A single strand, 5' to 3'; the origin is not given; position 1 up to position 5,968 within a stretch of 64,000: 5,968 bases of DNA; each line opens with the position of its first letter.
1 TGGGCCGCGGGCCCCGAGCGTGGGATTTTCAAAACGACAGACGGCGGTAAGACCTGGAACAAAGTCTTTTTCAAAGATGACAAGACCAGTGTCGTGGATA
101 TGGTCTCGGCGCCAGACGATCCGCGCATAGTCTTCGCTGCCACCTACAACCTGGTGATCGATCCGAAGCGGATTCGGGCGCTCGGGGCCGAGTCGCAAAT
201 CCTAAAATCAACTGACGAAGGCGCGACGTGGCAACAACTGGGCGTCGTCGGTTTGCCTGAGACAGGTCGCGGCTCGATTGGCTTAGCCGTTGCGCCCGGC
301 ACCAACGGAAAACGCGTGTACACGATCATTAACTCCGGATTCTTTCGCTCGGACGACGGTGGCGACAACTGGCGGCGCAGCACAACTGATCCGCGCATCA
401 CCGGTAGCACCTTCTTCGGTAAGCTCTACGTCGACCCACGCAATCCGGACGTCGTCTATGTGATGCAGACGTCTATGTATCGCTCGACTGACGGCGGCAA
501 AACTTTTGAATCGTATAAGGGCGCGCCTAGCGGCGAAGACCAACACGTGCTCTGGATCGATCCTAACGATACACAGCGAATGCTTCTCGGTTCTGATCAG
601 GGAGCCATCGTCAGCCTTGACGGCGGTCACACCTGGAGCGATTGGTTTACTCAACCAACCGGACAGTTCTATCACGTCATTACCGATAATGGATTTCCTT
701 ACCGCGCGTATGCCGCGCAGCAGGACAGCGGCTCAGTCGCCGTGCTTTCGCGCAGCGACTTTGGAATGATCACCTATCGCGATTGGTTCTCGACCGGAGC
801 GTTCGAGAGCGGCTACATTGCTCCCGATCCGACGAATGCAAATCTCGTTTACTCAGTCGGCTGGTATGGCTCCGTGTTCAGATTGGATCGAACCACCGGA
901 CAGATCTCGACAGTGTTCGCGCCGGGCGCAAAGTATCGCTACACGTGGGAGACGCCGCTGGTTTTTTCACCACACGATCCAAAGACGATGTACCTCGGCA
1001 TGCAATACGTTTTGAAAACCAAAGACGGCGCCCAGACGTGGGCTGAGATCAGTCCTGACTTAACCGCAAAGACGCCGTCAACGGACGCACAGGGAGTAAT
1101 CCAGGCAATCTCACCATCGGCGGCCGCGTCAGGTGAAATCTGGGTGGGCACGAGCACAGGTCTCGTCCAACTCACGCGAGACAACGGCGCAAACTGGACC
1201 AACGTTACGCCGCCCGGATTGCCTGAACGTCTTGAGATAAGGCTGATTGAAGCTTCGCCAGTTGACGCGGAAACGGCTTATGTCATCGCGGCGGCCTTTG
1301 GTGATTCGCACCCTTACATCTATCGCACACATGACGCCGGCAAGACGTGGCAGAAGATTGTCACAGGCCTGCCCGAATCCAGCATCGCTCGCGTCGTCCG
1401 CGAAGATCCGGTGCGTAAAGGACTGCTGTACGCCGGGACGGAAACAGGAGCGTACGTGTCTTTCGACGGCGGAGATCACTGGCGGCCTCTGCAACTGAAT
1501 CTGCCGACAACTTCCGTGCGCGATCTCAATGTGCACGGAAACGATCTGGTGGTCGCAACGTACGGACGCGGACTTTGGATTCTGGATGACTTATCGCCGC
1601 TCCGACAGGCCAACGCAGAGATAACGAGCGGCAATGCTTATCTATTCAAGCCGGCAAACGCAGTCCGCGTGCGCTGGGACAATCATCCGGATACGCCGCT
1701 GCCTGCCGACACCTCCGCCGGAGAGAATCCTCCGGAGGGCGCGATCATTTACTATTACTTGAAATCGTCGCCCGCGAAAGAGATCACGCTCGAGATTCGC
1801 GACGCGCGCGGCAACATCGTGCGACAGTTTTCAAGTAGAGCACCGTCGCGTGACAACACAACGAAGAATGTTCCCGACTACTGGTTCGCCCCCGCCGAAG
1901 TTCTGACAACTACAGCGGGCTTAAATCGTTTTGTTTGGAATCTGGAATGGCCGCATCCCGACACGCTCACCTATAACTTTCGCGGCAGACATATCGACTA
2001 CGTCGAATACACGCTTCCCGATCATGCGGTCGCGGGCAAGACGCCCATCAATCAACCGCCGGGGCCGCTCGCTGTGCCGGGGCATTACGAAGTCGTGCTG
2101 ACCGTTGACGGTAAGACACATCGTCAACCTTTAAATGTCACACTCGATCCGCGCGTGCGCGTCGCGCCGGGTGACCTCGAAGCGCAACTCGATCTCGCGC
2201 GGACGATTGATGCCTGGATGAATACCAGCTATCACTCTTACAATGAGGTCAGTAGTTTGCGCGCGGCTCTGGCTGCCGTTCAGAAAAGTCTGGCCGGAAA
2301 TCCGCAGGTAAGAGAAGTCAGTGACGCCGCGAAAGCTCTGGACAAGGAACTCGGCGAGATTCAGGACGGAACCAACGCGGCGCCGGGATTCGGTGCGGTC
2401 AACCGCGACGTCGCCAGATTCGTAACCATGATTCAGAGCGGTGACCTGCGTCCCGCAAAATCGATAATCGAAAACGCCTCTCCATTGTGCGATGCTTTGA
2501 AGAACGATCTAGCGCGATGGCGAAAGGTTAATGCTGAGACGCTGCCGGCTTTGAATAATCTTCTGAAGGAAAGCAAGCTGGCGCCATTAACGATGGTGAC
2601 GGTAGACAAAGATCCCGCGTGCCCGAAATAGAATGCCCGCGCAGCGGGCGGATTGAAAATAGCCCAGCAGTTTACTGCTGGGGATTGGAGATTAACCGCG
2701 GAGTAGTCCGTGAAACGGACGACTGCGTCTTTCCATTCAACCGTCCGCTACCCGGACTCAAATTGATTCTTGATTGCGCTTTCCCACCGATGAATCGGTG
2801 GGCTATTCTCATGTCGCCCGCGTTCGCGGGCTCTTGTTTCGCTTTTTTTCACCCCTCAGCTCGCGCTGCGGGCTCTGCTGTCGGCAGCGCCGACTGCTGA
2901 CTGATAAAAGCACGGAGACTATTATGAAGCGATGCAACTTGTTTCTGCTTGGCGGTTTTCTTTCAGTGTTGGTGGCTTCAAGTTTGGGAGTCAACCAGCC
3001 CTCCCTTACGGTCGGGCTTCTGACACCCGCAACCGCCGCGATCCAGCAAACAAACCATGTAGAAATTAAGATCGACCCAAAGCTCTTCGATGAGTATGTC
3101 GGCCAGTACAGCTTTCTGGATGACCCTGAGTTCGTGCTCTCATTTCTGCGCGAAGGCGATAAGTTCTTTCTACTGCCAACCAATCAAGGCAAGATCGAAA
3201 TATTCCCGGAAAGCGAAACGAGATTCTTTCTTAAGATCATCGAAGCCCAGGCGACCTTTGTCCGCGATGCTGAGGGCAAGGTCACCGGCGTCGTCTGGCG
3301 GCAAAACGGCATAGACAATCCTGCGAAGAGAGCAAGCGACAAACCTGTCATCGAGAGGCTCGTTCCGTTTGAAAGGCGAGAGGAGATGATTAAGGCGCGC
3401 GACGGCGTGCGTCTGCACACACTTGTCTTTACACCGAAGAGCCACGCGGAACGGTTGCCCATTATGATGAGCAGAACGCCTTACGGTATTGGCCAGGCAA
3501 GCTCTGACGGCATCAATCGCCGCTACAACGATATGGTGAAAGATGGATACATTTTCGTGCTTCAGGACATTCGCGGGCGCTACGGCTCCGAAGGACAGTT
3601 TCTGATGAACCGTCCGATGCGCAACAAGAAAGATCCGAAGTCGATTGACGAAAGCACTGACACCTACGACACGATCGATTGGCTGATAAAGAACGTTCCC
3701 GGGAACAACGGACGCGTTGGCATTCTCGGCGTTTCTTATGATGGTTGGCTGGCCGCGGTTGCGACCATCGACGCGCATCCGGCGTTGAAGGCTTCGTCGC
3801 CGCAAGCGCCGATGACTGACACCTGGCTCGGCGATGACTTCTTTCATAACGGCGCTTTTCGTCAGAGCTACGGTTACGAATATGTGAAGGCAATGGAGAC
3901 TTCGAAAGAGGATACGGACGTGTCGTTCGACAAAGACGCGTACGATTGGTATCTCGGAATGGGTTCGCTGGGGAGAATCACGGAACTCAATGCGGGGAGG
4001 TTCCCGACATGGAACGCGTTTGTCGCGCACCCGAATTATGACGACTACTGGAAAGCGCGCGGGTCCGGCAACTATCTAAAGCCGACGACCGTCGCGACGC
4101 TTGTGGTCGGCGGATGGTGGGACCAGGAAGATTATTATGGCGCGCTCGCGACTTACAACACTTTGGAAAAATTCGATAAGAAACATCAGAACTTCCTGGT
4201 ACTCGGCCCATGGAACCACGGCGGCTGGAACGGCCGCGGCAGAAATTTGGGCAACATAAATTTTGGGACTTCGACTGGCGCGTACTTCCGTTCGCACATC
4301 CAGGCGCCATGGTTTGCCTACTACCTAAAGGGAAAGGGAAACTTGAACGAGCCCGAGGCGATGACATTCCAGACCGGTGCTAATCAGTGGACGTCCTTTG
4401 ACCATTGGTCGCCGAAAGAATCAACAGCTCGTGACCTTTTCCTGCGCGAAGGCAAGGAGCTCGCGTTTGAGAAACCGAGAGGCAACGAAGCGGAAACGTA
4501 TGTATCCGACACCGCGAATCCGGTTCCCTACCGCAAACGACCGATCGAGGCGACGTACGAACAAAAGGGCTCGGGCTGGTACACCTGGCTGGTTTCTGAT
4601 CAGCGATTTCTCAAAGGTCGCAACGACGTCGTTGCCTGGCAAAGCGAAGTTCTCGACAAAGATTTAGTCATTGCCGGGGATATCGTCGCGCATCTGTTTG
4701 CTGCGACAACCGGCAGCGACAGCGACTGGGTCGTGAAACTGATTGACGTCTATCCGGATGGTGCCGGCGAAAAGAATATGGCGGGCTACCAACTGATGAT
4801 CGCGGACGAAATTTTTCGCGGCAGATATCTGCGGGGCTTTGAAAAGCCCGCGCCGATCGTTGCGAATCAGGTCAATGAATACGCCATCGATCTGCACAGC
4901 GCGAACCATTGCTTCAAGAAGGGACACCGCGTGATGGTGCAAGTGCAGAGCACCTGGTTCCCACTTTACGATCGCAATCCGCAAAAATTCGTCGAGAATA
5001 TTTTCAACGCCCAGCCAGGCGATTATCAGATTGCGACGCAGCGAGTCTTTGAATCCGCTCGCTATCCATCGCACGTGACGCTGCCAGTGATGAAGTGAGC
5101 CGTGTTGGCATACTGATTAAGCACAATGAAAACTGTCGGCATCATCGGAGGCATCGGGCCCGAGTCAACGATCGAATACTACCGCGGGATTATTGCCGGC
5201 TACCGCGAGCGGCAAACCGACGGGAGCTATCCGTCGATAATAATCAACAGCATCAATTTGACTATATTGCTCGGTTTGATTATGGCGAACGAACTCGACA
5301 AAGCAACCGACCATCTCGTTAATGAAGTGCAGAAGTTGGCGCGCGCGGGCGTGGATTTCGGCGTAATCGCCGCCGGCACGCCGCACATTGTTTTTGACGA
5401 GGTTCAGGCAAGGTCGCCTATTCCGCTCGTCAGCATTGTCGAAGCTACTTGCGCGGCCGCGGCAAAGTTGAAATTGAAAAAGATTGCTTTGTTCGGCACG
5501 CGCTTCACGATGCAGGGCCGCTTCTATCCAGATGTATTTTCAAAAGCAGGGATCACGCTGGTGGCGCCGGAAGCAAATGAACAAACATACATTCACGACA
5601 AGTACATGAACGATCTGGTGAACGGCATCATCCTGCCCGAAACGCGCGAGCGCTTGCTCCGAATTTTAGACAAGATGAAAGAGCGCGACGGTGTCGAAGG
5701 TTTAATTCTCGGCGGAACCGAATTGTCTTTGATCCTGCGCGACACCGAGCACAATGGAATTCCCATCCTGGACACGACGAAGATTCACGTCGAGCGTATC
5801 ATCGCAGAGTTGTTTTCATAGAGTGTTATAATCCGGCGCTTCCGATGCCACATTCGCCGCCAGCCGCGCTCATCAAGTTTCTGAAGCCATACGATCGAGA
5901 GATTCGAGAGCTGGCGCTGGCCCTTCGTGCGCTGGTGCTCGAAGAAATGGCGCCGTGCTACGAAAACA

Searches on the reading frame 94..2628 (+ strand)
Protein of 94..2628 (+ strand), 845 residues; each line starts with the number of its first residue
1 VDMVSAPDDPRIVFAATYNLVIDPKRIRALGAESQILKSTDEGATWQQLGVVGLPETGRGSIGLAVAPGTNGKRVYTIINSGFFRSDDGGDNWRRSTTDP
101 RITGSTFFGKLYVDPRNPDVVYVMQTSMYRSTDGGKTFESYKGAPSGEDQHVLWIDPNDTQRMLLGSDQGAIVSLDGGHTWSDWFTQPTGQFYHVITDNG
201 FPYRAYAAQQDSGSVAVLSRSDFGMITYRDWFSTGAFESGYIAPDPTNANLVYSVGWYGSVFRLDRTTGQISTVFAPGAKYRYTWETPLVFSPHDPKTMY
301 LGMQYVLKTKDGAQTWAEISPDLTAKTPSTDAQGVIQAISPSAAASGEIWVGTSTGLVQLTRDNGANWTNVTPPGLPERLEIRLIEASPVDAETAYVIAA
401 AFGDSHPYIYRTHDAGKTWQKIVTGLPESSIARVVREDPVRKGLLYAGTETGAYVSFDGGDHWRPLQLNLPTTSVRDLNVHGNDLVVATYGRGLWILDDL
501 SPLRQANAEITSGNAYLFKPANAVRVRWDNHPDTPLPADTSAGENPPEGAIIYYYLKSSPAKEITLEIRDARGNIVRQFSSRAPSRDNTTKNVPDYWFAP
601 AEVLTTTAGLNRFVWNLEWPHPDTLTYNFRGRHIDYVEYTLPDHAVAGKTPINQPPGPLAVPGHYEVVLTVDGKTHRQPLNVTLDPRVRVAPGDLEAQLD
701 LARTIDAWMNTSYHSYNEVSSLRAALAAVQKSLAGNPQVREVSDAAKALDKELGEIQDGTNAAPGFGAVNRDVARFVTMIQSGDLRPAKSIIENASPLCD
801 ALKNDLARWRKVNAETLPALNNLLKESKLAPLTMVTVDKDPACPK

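Call 7: search_protein_families(library=pfam, proteins=[window:94-2628:+], max_evalue=0.01)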
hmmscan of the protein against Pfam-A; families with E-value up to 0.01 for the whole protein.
window:94-2628:+ (845 aa): 5 families
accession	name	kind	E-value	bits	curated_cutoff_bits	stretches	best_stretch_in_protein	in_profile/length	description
PF15902.12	Sortilin-Vps10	-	9.1e-22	77.9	33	3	409-484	3-79/446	Sortilin, neurotensin receptor 3,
PF02012.26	BNR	-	4.7e-13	47.5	27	0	410-421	1-12/12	BNR/Asp-box repeat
PF14870.12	PSII_BNR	-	2.5e-10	40.5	27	1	304-425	38-143/303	Photosynthesis system II assembly factor YCF48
PF13088.12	BNR_2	-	3.7e-07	30.2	31.4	1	303-465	81-250/277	BNR repeat-like domain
PF24316.1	Tli3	-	0.0032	18.2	27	0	125-151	83-114/129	T6SS Tli3 immunity protein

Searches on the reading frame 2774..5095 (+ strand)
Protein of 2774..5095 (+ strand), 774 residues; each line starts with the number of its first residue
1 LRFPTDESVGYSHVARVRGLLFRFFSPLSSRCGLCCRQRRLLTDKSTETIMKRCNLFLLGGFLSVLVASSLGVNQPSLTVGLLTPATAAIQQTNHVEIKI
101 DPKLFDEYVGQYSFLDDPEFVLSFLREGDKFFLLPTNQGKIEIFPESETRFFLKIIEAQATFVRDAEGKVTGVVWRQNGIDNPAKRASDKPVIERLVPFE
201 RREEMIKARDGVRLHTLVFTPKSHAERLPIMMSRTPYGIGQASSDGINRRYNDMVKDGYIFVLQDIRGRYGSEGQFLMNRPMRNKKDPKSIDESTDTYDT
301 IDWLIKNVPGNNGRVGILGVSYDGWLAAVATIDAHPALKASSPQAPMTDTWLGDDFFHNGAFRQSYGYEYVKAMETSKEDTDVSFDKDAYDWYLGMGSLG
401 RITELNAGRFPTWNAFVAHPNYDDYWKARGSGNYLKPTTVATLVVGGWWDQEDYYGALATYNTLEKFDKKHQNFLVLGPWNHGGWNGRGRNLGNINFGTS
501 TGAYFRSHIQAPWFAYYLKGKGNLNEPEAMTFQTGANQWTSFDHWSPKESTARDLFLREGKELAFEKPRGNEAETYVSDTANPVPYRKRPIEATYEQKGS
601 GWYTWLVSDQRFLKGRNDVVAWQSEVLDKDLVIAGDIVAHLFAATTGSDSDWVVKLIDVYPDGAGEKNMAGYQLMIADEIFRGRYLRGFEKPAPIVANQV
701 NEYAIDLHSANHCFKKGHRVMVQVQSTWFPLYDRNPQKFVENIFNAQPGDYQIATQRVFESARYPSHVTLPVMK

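Call 7: search_protein_families(library=pfam, proteins=[window:2774-5095:+], max_evalue=0.01)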
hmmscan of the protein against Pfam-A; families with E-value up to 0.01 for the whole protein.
window:2774-5095:+ (774 aa): 4 families
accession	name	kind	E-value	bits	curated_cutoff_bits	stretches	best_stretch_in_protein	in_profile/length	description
PF02129.25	Peptidase_S15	-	5.9e-55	187.2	23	1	210-483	1-261/262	X-Pro dipeptidyl-peptidase (S15 family)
PF08530.16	PepX_C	-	3.6e-23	83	22.5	1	532-768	12-216/217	X-Pro dipeptidyl-peptidase C-terminal non-catalytic domain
PF11954.13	DUF3471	-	7.9e-07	29.9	29.3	1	97-176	4-89/103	Domain of unknown function (DUF3471)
PF00326.27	Peptidase_S9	-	1.4e-06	28.4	22.6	1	255-354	11-105/213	Prolyl oligopeptidase family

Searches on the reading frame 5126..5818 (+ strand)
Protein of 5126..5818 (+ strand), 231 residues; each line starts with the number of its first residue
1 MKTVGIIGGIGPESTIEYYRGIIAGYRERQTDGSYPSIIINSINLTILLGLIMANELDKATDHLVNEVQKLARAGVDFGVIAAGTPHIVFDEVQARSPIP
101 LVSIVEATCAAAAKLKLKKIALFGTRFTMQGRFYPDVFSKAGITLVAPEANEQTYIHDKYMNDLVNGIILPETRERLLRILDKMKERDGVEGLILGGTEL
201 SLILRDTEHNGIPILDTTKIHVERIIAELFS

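Call 7: search_protein_families(library=pfam, proteins=[window:5126-5818:+], max_evalue=0.01)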
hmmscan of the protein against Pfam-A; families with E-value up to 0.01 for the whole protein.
window:5126-5818:+ (231 aa): 1 family
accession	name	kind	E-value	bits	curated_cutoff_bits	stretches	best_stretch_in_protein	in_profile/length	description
PF01177.27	Asp_Glu_race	-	3.5e-41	141.7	31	1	7-224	1-210/211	Asp/Glu/Hydantoin racemase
